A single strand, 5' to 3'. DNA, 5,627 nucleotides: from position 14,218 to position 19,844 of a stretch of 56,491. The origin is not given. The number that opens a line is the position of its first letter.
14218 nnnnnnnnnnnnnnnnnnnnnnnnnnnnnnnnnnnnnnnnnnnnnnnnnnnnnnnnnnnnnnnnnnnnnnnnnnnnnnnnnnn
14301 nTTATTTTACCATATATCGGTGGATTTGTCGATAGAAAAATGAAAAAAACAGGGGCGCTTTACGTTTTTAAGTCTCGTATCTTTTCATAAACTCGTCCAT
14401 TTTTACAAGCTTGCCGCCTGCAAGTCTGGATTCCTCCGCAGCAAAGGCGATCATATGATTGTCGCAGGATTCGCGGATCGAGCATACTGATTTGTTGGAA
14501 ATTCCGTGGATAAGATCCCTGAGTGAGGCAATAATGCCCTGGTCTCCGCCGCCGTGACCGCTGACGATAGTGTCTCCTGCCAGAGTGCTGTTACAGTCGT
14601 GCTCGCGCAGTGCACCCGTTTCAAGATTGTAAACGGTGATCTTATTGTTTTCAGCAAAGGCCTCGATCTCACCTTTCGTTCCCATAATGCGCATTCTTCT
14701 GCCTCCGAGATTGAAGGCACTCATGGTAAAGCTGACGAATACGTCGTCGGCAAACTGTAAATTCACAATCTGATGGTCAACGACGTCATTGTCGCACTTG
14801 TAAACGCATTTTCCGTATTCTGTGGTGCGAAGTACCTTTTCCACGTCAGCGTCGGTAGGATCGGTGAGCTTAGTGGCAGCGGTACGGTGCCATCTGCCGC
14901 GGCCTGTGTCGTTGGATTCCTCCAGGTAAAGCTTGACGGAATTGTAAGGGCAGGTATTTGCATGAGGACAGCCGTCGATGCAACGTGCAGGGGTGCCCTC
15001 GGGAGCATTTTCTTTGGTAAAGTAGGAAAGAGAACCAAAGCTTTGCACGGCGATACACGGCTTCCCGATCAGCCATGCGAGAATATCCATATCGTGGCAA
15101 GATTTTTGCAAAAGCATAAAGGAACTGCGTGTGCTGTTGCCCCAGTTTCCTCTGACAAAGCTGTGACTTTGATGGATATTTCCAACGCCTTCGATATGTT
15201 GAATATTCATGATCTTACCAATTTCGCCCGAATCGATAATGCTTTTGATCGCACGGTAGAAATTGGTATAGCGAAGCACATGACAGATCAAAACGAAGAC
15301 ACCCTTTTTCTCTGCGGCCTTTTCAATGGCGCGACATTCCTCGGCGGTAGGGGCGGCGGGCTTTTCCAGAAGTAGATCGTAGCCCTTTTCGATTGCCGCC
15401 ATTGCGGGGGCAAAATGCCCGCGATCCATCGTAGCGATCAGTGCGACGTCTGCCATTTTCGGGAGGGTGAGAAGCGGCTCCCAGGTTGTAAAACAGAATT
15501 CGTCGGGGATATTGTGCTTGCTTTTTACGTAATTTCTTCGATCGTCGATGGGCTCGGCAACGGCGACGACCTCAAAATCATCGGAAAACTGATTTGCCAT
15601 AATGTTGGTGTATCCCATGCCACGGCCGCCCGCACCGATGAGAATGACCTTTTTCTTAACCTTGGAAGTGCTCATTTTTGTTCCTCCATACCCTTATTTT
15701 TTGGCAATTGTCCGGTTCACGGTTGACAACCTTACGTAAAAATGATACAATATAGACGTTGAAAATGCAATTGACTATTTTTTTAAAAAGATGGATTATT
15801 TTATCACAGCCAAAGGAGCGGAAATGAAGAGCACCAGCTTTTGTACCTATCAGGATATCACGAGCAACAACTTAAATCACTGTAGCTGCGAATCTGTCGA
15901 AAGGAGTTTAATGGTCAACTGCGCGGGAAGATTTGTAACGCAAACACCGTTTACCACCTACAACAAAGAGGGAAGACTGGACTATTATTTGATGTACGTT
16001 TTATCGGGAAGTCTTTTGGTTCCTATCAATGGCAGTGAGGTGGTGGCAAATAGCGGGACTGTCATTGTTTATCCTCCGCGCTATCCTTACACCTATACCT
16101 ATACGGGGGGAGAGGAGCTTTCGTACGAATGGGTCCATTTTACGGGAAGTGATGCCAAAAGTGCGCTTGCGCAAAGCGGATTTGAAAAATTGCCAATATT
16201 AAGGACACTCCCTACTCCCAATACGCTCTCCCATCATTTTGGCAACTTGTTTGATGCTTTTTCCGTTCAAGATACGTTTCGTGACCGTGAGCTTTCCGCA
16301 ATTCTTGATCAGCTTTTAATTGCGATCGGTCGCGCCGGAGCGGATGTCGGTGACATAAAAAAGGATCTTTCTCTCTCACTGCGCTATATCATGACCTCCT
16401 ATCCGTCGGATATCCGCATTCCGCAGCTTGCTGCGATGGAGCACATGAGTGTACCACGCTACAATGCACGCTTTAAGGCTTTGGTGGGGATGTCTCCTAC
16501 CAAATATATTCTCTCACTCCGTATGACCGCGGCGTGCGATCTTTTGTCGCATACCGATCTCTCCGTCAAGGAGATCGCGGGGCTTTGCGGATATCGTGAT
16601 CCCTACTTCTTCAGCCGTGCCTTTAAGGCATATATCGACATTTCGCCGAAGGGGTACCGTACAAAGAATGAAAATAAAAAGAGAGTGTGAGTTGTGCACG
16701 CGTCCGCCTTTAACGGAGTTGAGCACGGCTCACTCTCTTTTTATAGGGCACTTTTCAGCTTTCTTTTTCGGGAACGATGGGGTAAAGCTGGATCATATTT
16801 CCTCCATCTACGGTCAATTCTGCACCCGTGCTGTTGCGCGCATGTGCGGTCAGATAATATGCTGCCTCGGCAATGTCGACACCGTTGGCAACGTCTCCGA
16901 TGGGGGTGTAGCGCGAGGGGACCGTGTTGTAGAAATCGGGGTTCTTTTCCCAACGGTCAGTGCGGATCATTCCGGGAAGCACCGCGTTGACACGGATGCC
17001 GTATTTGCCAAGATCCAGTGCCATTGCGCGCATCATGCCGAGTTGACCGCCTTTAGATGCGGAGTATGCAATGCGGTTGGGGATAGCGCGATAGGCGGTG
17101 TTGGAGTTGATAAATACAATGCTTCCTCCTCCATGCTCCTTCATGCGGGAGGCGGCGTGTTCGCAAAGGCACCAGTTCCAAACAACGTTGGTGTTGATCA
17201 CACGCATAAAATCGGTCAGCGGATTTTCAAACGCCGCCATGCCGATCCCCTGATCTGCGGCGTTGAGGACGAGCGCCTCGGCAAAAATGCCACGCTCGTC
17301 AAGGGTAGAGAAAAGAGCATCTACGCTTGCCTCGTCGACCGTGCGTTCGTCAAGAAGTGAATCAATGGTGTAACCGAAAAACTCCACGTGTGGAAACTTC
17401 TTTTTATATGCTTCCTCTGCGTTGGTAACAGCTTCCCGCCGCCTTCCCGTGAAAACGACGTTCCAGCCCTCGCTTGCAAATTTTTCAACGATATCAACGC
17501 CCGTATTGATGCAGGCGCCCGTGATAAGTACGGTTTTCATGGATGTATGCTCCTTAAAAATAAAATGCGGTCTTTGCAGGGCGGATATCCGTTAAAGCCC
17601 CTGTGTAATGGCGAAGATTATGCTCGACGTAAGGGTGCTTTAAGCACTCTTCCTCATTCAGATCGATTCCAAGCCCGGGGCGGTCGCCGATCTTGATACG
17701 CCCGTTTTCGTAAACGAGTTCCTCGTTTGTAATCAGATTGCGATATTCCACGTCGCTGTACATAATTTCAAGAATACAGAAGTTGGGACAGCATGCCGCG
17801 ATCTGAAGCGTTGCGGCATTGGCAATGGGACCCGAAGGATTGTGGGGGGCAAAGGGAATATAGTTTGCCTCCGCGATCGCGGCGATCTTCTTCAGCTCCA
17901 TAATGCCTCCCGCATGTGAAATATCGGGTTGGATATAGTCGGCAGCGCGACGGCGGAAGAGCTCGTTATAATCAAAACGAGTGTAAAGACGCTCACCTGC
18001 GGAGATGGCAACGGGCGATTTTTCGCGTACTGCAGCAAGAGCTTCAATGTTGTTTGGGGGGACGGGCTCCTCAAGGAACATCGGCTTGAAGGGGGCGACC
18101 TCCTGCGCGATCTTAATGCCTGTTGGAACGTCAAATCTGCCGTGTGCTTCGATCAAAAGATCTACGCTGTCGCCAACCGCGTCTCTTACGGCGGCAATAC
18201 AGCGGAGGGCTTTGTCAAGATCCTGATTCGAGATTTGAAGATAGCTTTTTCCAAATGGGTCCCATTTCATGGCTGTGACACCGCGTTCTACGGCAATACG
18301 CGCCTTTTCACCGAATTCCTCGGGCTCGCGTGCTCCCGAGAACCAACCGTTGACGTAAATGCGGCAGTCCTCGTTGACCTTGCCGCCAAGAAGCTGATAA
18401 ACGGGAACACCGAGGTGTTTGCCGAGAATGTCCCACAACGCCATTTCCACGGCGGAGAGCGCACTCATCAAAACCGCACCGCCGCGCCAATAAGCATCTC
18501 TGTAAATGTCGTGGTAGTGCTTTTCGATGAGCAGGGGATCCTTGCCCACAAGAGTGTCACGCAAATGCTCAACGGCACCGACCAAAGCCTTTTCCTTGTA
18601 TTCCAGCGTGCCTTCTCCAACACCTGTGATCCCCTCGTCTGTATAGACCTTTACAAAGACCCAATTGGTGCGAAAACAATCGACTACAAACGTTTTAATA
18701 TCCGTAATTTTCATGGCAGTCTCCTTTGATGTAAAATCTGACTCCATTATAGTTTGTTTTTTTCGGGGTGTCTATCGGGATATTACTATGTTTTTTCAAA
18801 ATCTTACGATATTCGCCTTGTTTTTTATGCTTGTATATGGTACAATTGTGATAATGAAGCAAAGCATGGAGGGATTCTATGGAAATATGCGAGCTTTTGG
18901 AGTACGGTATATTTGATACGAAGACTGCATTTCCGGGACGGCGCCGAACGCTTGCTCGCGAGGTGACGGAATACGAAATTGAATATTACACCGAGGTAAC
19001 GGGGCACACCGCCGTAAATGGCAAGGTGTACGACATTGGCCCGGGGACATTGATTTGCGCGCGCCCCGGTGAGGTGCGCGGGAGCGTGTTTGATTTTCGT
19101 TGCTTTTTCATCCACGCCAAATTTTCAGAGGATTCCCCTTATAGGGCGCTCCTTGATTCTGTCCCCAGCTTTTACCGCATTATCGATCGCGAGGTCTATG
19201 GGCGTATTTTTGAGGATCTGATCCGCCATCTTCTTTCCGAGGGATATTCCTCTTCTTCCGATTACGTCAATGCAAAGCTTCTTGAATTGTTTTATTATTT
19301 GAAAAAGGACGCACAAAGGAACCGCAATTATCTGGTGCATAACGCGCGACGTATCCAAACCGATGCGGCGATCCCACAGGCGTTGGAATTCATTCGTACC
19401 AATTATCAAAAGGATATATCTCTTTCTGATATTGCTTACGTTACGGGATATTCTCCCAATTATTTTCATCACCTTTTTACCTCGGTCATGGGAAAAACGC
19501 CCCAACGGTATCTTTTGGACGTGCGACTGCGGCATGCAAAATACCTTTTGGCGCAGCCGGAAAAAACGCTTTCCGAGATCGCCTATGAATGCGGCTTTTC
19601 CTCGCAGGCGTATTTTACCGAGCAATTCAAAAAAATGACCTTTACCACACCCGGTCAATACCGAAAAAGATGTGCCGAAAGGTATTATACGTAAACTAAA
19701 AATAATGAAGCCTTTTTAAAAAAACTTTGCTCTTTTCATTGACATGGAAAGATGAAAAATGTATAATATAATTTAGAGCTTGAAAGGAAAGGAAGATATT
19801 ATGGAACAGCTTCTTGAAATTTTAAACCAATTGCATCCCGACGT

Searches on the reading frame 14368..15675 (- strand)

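Call 28: search_protein_families(library=pfam, proteins=[window:14368-15675:-])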
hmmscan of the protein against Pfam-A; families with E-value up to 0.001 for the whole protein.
window:14368-15675:- (435 aa): 3 families
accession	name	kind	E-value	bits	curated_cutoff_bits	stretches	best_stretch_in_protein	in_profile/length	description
PF01408.29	GFO_IDH_MocA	-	3.3e-15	57.3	24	1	9-129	2-117/120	Oxidoreductase family, NAD-binding Rossmann fold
PF22725.1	GFO_IDH_MocA_C3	-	5.6e-14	52.7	27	2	140-215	1-73/124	GFO/IDH/MocA C-terminal domain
PF02894.22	GFO_IDH_MocA_C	-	7.2e-11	42.7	22.9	1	144-352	1-143/218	Oxidoreductase family, C-terminal alpha/beta domain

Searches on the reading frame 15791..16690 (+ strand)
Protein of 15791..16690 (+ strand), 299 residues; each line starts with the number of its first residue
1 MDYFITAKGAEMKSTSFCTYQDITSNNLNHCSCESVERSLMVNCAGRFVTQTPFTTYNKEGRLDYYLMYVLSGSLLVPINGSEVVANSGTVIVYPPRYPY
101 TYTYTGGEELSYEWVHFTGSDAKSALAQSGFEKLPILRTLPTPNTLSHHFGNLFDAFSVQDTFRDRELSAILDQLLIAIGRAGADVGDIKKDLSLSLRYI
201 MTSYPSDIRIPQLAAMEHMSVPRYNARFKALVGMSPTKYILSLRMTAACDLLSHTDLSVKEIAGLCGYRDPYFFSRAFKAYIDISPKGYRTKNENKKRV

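Call 28: search_protein_families(library=pfam, proteins=[window:15791-16690:+])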
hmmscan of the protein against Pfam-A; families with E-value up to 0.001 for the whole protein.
window:15791-16690:+ (299 aa): 5 families
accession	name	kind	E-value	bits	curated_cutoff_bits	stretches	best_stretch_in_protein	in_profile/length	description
PF12833.13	HTH_18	-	3.8e-21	75.6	33.6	1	213-291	1-79/80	Helix-turn-helix domain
PF00165.29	HTH_AraC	-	1.3e-14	54.3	26.6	1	253-291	2-42/42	Bacterial regulatory helix-turn-helix proteins, AraC family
PF02311.25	AraC_binding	-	2.9e-13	50.1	21.1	1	57-176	16-135/135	AraC-like ligand binding domain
PF07883.17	Cupin_2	-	0.00013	22.1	27.2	1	68-115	22-69/70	Cupin domain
PF14525.12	AraC_binding_2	-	0.00066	19.9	27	0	65-107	56-98/173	AraC-binding-like domain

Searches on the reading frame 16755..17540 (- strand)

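Call 28: search_protein_families(library=pfam, proteins=[window:16755-17540:-])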
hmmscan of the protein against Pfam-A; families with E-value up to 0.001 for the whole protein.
window:16755-17540:- (261 aa): 3 families
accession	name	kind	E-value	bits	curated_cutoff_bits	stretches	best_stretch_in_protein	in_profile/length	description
PF13561.12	adh_short_C2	-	1.6e-34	120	27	1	14-247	9-234/236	Enoyl-(Acyl carrier protein) reductase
PF00106.31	adh_short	-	6.2e-33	114.4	26.6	1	2-200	1-190/195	short chain dehydrogenase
PF23441.1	SDR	-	7.3e-07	29.3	27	1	3-249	9-256/258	SDR-like rossmann domain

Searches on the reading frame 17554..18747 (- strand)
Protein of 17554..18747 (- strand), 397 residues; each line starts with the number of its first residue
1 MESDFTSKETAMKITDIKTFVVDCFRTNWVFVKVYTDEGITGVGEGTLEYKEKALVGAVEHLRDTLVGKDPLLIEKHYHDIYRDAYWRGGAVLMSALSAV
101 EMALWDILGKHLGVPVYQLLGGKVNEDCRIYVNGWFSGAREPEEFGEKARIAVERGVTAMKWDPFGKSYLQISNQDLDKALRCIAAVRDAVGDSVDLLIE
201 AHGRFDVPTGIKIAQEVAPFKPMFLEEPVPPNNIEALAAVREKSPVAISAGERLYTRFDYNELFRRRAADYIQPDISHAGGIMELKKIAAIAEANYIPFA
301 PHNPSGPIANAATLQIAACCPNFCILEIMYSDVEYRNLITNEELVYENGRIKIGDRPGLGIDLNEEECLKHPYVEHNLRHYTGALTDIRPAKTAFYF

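Call 28: search_protein_families(library=pfam, proteins=[window:17554-18747:-])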
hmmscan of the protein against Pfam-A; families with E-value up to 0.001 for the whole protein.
window:17554-18747:- (397 aa): 2 families
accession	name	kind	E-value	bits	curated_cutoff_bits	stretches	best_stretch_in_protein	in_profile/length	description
PF13378.12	MR_MLE_C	-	7e-67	225.8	29.4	1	146-366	3-218/219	Enolase C-terminal domain-like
PF02746.21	MR_MLE_N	-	1.9e-22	80.1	22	1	26-121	25-117/117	Mandelate racemase / muconate lactonizing enzyme, N-terminal domain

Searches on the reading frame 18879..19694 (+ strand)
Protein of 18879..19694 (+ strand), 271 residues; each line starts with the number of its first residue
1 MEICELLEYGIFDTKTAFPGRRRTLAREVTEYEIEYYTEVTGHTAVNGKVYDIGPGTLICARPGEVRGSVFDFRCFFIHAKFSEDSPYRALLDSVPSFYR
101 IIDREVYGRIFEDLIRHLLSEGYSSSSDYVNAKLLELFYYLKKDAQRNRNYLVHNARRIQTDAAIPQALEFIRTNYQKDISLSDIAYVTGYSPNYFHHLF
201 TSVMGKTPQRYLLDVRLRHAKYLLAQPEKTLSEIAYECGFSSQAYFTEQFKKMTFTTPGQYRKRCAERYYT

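Call 28: search_protein_families(library=pfam, proteins=[window:18879-19694:+])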
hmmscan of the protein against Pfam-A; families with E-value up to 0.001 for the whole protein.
window:18879-19694:+ (271 aa): 2 families
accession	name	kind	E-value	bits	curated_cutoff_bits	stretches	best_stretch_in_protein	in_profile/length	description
PF12833.13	HTH_18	-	1.5e-25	89.7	33.6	1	186-264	2-80/80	Helix-turn-helix domain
PF00165.29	HTH_AraC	-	9.7e-21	73.8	26.6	2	172-212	1-41/42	Bacterial regulatory helix-turn-helix proteins, AraC family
